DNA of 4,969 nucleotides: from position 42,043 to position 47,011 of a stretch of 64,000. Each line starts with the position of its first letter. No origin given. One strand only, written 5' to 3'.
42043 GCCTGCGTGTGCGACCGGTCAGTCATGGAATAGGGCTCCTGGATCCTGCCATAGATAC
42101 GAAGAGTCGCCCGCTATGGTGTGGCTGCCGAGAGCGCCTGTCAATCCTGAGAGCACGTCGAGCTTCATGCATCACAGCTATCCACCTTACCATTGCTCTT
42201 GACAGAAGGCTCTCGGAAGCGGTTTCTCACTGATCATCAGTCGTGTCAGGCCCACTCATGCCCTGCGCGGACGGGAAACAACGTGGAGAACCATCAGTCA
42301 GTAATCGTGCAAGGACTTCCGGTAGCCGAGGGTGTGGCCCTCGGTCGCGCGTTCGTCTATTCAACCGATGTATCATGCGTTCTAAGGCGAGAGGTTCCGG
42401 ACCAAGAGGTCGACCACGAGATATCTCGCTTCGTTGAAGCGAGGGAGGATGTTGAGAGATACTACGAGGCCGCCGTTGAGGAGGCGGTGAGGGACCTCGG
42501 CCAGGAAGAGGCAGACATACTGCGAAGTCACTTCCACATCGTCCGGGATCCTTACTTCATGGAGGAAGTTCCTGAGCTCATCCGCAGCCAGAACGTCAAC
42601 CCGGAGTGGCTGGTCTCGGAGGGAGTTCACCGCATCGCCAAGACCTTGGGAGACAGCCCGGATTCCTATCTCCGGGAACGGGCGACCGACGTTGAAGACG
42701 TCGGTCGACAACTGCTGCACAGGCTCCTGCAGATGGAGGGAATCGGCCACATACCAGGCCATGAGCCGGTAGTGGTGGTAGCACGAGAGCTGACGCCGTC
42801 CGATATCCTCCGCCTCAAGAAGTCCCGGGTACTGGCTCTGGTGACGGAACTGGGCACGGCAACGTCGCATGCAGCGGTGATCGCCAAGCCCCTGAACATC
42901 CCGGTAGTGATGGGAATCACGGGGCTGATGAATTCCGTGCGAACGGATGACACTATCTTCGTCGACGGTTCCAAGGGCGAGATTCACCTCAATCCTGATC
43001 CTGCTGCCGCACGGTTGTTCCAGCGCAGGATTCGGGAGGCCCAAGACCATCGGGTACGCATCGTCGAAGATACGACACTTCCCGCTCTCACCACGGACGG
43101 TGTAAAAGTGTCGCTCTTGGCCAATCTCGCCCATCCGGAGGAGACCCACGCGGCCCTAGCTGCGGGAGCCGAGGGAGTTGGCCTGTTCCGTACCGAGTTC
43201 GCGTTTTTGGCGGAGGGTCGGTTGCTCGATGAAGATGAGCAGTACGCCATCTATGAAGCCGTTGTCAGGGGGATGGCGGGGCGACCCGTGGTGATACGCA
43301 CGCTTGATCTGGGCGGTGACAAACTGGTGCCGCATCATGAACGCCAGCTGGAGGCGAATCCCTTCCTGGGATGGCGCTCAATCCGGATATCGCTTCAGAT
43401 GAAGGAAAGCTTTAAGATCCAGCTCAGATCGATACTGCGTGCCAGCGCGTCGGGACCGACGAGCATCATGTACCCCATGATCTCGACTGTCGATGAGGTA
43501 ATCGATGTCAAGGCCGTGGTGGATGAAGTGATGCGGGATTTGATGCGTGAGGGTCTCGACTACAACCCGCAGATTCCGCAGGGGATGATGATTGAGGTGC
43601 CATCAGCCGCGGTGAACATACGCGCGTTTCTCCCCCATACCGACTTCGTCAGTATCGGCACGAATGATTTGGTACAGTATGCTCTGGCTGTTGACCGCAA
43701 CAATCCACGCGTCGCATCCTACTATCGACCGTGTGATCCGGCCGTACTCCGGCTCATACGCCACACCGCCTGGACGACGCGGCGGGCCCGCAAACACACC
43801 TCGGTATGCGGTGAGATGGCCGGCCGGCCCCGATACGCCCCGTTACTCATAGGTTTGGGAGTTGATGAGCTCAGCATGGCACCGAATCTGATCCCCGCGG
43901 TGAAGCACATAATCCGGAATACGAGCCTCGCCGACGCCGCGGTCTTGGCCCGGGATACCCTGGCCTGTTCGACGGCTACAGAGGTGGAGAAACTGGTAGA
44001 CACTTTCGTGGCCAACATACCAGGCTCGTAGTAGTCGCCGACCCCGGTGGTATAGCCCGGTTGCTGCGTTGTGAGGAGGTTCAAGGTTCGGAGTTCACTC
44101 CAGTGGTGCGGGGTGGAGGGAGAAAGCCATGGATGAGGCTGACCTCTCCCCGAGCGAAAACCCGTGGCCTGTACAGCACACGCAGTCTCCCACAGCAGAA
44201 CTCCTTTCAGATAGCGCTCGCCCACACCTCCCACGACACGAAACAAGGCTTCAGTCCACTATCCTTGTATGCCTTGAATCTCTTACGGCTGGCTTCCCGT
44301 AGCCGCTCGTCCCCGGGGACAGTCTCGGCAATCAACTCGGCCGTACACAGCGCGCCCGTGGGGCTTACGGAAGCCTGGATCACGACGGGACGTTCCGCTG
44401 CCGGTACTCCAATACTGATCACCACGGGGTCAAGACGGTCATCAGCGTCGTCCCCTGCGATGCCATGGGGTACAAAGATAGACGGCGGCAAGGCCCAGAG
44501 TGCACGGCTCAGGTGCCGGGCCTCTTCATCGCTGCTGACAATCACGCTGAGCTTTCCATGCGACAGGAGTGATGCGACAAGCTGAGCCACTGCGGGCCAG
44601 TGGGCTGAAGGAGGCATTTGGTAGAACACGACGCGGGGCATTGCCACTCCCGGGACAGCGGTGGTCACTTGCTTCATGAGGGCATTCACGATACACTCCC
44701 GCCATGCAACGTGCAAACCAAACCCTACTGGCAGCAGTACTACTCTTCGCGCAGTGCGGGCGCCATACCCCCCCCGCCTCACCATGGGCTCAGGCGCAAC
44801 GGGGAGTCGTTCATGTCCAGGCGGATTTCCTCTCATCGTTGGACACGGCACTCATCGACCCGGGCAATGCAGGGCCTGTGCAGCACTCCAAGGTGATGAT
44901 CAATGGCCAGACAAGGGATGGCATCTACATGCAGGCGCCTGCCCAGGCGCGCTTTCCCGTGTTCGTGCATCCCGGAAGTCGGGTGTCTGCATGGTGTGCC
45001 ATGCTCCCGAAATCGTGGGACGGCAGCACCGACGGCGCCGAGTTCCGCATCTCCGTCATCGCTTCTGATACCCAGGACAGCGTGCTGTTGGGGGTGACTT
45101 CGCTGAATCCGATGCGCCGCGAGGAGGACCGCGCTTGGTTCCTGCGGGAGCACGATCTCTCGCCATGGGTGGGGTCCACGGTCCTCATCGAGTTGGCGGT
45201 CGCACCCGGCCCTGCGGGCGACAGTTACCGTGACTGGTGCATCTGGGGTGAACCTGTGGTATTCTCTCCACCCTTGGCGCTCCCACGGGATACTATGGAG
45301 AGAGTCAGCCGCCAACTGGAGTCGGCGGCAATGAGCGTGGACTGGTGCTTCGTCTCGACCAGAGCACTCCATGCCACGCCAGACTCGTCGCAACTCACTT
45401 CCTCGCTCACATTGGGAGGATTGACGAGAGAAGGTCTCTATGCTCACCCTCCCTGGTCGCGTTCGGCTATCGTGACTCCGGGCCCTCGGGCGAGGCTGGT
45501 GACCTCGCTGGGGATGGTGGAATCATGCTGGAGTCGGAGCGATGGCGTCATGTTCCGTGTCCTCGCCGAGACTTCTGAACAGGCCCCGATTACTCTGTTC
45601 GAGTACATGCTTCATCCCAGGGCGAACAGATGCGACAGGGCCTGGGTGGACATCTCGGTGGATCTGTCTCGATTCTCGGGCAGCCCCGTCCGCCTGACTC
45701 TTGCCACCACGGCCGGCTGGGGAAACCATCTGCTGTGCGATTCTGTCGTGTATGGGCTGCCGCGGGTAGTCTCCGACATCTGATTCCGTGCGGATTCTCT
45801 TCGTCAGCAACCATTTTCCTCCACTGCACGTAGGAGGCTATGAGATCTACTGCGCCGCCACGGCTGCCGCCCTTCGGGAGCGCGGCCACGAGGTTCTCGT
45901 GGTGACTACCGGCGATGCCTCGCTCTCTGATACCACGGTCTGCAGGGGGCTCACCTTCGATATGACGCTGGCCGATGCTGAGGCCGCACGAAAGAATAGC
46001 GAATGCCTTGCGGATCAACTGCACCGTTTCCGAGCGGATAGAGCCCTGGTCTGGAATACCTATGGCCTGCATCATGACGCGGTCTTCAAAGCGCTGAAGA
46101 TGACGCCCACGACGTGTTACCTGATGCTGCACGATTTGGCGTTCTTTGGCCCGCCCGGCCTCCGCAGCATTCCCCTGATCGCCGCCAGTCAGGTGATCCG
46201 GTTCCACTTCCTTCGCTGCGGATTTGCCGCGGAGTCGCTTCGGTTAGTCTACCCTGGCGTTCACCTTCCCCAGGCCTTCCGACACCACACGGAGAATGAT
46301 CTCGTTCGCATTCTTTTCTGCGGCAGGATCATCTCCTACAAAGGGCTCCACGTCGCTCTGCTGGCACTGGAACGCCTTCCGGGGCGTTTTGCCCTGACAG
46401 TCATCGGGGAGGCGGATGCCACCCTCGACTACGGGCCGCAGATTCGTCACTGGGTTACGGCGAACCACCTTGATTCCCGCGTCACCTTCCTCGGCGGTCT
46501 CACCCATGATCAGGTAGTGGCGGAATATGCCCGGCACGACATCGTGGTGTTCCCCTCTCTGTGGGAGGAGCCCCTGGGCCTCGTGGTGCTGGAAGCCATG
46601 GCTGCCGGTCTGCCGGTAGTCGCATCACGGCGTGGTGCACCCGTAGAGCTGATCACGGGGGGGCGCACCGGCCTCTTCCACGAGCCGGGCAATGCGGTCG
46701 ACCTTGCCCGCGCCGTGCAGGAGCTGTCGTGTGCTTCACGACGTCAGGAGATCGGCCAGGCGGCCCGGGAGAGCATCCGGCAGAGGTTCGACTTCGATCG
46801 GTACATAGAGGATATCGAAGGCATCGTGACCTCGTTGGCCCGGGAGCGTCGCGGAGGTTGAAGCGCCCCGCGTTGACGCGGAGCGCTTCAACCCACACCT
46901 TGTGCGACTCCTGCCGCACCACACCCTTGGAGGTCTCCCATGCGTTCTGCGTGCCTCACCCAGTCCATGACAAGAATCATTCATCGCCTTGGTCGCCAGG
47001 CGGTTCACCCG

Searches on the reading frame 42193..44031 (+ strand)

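Call 68: search_protein_families(library=pfam, proteins=[window:42193-44031:+], max_evalue=0.00001)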
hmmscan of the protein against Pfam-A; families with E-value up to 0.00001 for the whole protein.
window:42193-44031:+ (612 aa): 3 families
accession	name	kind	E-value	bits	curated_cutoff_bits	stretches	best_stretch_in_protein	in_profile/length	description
PF02896.24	PEP-utilizers_C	-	1.1e-102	343.6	22.8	1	293-577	7-291/293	PEP-utilising enzyme, PEP-binding domain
PF05524.18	PEP-utilisers_N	-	1.2e-23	84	24.4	1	40-163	1-121/121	PEP-utilising enzyme, N-terminal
PF00391.29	PEP-utilizers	-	1.2e-20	73.3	23.1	1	190-262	2-72/72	PEP-utilising enzyme, mobile domain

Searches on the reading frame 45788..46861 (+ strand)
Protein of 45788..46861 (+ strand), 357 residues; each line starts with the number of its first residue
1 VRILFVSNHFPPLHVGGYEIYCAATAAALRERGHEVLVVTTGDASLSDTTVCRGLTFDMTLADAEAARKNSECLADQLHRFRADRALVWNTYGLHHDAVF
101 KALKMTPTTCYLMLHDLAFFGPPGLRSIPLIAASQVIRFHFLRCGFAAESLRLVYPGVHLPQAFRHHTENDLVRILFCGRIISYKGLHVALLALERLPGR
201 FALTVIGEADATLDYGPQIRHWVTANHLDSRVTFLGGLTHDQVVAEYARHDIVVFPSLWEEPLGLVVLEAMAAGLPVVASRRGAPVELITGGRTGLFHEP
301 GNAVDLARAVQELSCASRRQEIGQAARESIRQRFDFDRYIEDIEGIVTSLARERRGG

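Call 69: search_protein_families(library=pfam, proteins=[window:45788-46861:+], max_evalue=0.00001)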
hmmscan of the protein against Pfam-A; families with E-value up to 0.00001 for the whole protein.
window:45788-46861:+ (357 aa): 5 families
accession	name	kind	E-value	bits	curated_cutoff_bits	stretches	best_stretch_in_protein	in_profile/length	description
PF00534.26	Glycos_transf_1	-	1.1e-29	103.7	26.4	1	170-328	13-171/172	Glycosyl transferases group 1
PF13692.12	Glyco_trans_1_4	-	9.6e-29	100.9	27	1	174-313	3-139/142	Glycosyl transferases group 1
PF20706.3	GT4-conflict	-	1e-10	41.6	26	1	154-282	177-313/385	Family 4 Glycosyltransferase in conflict systems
PF13524.12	Glyco_trans_1_2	-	1.2e-08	35.4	25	1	193-343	8-142/144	Glycosyl transferase-like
PF13439.12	Glyco_transf_4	-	1.8e-07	31.8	28.5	1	15-160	1-168/170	Glycosyltransferase Family 4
